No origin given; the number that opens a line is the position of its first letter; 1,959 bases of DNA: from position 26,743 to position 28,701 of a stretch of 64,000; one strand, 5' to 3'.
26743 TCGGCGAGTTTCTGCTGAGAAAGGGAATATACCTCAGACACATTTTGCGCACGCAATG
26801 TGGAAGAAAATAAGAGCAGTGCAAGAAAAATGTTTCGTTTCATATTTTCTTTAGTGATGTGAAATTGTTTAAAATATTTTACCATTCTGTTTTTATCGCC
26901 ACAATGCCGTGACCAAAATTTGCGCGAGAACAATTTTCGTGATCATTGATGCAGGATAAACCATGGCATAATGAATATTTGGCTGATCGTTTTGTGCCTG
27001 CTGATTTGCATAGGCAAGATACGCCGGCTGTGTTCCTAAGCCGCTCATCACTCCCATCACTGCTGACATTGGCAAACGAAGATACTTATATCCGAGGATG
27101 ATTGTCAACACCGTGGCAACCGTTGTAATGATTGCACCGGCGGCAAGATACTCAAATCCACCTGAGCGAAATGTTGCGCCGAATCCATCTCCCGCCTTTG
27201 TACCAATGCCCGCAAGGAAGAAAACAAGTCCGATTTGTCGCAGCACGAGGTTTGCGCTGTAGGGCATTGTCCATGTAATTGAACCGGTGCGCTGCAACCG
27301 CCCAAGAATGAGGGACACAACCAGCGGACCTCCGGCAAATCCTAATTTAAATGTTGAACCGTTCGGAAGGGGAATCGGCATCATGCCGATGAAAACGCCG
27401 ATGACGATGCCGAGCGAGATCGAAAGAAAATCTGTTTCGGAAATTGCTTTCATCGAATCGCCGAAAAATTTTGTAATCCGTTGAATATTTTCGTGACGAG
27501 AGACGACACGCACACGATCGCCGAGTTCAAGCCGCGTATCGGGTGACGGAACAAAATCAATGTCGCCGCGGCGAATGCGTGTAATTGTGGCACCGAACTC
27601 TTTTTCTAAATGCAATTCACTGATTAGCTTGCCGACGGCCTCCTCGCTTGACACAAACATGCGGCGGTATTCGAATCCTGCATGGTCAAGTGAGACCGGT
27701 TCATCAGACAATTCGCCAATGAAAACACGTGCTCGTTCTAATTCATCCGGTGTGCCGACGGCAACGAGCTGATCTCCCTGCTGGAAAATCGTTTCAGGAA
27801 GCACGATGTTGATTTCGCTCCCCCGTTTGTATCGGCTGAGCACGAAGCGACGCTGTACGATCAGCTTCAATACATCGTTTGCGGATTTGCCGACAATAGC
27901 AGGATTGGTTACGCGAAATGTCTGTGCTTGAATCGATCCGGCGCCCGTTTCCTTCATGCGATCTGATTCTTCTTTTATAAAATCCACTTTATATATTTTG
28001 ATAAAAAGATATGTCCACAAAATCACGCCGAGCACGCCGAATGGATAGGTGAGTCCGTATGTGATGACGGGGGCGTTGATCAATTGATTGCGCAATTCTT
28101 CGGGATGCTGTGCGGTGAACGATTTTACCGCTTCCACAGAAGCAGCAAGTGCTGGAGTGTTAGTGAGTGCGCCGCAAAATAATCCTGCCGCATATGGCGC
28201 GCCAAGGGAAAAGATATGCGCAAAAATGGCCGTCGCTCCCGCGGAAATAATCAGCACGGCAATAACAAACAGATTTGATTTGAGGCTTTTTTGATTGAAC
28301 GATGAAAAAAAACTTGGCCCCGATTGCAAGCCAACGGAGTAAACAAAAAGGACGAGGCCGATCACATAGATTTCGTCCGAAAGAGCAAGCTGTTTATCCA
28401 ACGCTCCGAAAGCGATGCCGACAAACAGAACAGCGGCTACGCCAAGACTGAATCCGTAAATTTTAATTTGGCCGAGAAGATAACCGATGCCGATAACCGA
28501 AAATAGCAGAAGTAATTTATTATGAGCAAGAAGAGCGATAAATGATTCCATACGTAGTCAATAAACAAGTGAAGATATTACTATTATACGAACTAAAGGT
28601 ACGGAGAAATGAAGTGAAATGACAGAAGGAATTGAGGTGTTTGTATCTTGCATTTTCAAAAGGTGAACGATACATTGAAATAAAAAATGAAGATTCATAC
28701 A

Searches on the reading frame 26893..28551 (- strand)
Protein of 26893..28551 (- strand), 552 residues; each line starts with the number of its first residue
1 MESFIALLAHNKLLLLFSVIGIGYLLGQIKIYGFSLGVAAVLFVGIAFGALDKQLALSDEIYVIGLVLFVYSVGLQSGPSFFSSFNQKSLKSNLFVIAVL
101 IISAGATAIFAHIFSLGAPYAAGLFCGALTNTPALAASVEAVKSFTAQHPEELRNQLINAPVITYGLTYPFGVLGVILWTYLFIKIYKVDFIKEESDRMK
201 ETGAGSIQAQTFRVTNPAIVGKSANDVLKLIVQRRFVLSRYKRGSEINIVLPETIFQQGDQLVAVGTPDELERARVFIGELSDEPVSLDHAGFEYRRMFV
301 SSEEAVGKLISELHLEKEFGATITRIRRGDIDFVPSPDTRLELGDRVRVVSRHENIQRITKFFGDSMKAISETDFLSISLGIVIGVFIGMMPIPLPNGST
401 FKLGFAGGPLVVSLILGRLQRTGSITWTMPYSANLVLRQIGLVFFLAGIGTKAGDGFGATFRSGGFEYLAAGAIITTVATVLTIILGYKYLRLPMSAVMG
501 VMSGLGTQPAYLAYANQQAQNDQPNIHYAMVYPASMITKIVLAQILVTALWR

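Call 30: search_protein_families(library=ncbifam, max_evalue=0.00001, proteins=[window:26893-28551:-])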
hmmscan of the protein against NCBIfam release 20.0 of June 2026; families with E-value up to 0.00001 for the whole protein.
window:26893-28551:- (552 aa): 6 families
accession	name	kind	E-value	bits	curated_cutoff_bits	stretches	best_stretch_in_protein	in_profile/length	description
NF003007.0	PRK03818.1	equivalog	1.1e-133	446.7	449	1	14-551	9-550/553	putative transporter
TIGR03802.1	Asp_Ala_antiprt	equivalog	3.4e-75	253.8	546.95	1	4-548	3-560/562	aspartate-alanine antiporter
TIGR01625.1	YidE_YbjL_dupl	subfamily_domain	2.9e-66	222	71.95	2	382-533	1-153/154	AspT/YidE/YbjL antiporter duplication domain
NF003440.0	PRK04972.1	equivalog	2.4e-50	171.8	645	1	5-551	6-557/561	aspartate:alanine antiporter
NF007039.0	PRK09496.3-2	equivalog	2.9e-10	39.6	293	0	298-363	380-444/446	Trk system potassium transporter TrkA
NF003716.0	PRK05326.1-3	equivalog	2.7e-06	26.1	355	0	302-362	422-480/499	potassium/proton antiporter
